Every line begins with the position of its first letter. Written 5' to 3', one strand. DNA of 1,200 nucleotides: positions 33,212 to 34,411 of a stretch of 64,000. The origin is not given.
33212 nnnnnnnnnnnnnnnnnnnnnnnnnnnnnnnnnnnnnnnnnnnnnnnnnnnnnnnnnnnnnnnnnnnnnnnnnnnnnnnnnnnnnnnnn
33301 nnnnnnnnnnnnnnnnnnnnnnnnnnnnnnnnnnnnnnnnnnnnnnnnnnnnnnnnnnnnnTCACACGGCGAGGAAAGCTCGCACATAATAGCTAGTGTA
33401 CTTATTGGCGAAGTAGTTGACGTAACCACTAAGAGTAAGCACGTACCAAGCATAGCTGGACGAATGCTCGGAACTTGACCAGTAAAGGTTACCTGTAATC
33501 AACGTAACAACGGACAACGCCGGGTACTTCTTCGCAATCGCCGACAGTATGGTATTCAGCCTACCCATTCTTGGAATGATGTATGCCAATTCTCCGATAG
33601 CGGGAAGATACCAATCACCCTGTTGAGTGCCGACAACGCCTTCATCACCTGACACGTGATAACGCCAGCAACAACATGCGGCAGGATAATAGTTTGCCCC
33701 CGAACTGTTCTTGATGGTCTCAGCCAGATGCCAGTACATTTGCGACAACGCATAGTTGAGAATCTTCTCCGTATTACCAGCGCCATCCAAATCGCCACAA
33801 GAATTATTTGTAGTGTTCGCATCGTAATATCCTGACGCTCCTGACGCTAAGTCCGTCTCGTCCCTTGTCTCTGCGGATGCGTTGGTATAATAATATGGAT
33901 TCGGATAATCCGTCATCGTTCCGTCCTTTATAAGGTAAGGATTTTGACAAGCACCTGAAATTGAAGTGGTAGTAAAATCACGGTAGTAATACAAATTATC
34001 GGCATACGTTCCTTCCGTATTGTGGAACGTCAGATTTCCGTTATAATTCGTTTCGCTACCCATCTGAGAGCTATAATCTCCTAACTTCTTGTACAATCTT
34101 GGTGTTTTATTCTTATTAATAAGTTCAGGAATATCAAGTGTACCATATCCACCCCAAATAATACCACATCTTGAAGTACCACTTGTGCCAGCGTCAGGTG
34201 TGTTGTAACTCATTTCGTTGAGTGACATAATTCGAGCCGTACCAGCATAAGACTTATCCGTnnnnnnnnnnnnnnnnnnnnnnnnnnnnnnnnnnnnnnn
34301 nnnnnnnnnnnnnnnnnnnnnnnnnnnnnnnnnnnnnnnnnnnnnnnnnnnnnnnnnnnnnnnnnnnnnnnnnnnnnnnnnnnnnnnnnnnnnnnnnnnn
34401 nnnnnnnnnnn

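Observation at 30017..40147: Complete diversity-generating retroelement (target – VR – avd-like – TR – RT) in a phage structural region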

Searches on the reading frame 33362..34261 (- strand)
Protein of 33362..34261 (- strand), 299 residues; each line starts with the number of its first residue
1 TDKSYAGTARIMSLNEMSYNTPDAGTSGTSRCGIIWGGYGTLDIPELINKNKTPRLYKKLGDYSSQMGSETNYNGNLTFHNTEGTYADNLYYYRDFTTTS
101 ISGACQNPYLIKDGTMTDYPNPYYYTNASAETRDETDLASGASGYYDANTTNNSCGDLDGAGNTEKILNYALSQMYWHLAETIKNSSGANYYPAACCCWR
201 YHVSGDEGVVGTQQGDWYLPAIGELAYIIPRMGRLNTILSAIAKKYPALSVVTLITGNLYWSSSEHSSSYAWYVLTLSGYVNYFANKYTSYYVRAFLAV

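Call 37: find_homologous_proteins(query=window:33362-34261:-, max_evalue=0.001)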
Query window:33362-34261:- (299 aa): 578 proteins with E <= 0.001 among 2387 candidates; the best 120 are listed.
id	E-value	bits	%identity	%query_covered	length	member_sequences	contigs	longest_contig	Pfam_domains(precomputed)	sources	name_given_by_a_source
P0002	1.7e-41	161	39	98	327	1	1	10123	-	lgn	-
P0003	2.1e-41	161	38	100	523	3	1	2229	-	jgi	jgi:hypothetical protein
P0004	1.3e-39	155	39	98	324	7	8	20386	PF07603.18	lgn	-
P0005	1.5e-39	155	40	98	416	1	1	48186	-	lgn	-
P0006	1.6e-39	154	40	98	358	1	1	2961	-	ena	-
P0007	2.2e-39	154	39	98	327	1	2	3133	-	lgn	-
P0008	3.1e-39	153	43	97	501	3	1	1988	PF07603.18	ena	-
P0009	4.2e-39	153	39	98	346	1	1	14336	-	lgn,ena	-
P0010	6.1e-39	152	40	98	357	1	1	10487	-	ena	-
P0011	7.3e-39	152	38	98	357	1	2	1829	PF07603.18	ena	-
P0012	1.0e-38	152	39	98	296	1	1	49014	-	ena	-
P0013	2.5e-38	150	38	98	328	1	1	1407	PF07603.18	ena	-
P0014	5.8e-38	149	39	98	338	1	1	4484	PF07603.18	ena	-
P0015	1.2e-37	148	38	98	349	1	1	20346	PF07603.18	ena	-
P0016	2.6e-37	147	38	98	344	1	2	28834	-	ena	-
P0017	6.0e-37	146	41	97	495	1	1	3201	PF07603.18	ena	-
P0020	8.0e-37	146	40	98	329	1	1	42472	PF07603.18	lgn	-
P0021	8.8e-37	145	38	98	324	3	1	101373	-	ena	-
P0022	1.6e-36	145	38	98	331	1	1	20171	PF07603.18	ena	-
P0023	1.7e-36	144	38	97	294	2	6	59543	PF07603.18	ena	-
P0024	1.8e-36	144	37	98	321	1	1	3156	PF07603.18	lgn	-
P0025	2.0e-36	144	37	98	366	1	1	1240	PF07603.18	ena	-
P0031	4.8e-36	143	36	97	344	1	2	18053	PF07603.18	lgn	-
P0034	6.9e-36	142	38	98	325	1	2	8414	PF07603.18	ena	-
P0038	9.4e-36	142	38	98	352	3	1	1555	PF07603.18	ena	-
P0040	2.1e-35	141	36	98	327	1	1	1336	PF07603.18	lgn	-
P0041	2.2e-35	141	36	98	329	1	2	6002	PF07603.18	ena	-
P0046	2.8e-35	140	37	98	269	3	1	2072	PF07603.18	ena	-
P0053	7.9e-35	139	37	98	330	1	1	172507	PF07603.18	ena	-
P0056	9.5e-35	139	38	98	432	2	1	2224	PF07603.18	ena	-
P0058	1.0e-34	139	37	98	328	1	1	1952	PF07603.18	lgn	-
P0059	1.1e-34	139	37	98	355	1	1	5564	PF07603.18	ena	-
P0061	1.4e-34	138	38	98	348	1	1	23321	PF07603.18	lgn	-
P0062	1.8e-34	138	37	98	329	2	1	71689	PF07603.18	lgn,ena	-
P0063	2.1e-34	138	37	98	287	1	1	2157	PF07603.18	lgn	-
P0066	2.3e-34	137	37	98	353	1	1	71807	PF07603.18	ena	-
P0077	9.4e-34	135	37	98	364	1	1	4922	PF07603.18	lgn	-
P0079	1.1e-33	135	36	98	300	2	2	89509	PF07603.18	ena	-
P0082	1.4e-33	135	36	98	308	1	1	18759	PF07603.18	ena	-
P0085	1.8e-33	135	35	98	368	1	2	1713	PF07603.18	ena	-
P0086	1.9e-33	134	38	98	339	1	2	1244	PF07603.18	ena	-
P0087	2.0e-33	134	38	97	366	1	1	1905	PF07603.18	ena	-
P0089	2.2e-33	134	37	98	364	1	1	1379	PF07603.18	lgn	-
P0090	2.4e-33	134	35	98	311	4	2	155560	PF07603.18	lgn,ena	-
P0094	3.6e-33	134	36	98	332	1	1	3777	PF07603.18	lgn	-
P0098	6.1e-33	133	36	98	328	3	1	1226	PF07603.18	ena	-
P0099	6.3e-33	133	38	98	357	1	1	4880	PF07603.18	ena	-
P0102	1.1e-32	132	36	98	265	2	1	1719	PF07603.18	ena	-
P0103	1.3e-32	132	37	98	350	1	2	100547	PF07603.18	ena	-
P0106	1.9e-32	131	37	98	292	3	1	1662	PF07603.18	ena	-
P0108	2.0e-32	131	37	98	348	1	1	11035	PF07603.18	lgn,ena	-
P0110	2.5e-32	131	37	98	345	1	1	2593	PF07603.18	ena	-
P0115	3.2e-32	130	37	97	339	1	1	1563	PF07603.18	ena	-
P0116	3.3e-32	130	35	98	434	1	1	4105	PF07603.18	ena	-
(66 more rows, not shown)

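Call 39: find_encoding_contigs(protein=P0021, flank=8000, max_places=2)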
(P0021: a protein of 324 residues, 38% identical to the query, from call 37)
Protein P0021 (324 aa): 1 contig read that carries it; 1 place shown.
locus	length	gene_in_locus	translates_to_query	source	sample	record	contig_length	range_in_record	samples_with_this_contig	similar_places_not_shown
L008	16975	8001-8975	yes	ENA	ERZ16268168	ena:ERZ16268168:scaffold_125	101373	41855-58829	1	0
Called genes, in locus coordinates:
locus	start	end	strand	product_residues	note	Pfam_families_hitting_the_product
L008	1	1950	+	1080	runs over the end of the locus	PF05203:Hom_end_hint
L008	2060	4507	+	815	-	PF16510:P22_portal (weak)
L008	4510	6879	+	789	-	-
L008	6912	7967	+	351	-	-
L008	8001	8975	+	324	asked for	-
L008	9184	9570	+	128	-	-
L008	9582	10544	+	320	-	-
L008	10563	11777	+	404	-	PF13884:Peptidase_S74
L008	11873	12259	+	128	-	-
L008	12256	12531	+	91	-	-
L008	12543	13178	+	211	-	PF10111:Glyco_tranf_2_2, PF13641:Glyco_tranf_2_3, PF00535:Glycos_transf_2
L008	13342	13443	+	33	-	-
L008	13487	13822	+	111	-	-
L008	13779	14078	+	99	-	PF12728:HTH_17 (faint)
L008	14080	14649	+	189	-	-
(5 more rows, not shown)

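Call 50: predict_structure(alignment_id=A4)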
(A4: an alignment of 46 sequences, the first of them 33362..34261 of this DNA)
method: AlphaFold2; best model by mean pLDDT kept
length: 299 residues; sequences in the alignment: 46
mean_pLDDT: 49.0   pTM: 0.42
mean pLDDT of the five models: 49.0, 45.7, 44.5, 44.3, 42.2
residues with pLDDT >= 90: 0; 70-90: 0; 50-70: 147; < 50: 152
segments of 3 or more residues with pLDDT < 50: 1-39, 57-65, 68-75, 82-84, 127-162, 176-186, 190-218, 262-264, 290-299
pLDDT, mean of each block of 10 residues (from residue 1): 33 35 38 44 58 51 46 48 52 54 57 62 53 45 38 48 54 50 49 41 43 47 53 56 59 52 55 58 55 33
secondary structure, 60 per line:
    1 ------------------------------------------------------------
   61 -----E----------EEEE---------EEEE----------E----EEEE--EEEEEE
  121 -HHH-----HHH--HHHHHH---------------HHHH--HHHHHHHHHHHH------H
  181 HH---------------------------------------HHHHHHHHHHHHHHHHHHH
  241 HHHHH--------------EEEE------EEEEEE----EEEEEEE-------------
elements in order: E77-80 E90-93 E109-112 E115-120 H135-140 H156-159 H162-173 H222-245 E260-263 E270-275 E280-286

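Call 51: search_solved_structures(query=A4, max_evalue=1, show_alignments=1)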
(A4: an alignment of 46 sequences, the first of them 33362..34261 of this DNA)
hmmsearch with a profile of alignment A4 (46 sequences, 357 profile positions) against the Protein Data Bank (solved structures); distinct sequences matched with E-value up to 1: 3.
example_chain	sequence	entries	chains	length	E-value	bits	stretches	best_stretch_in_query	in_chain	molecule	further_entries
4eps_A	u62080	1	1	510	0.00045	22.7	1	271-351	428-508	hypothetical protein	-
8q4e_A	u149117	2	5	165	0.0077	18.6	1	313-350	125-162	HbP1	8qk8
6p4e_A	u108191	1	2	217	0.68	12.2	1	237-274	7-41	Cysteine proteinase B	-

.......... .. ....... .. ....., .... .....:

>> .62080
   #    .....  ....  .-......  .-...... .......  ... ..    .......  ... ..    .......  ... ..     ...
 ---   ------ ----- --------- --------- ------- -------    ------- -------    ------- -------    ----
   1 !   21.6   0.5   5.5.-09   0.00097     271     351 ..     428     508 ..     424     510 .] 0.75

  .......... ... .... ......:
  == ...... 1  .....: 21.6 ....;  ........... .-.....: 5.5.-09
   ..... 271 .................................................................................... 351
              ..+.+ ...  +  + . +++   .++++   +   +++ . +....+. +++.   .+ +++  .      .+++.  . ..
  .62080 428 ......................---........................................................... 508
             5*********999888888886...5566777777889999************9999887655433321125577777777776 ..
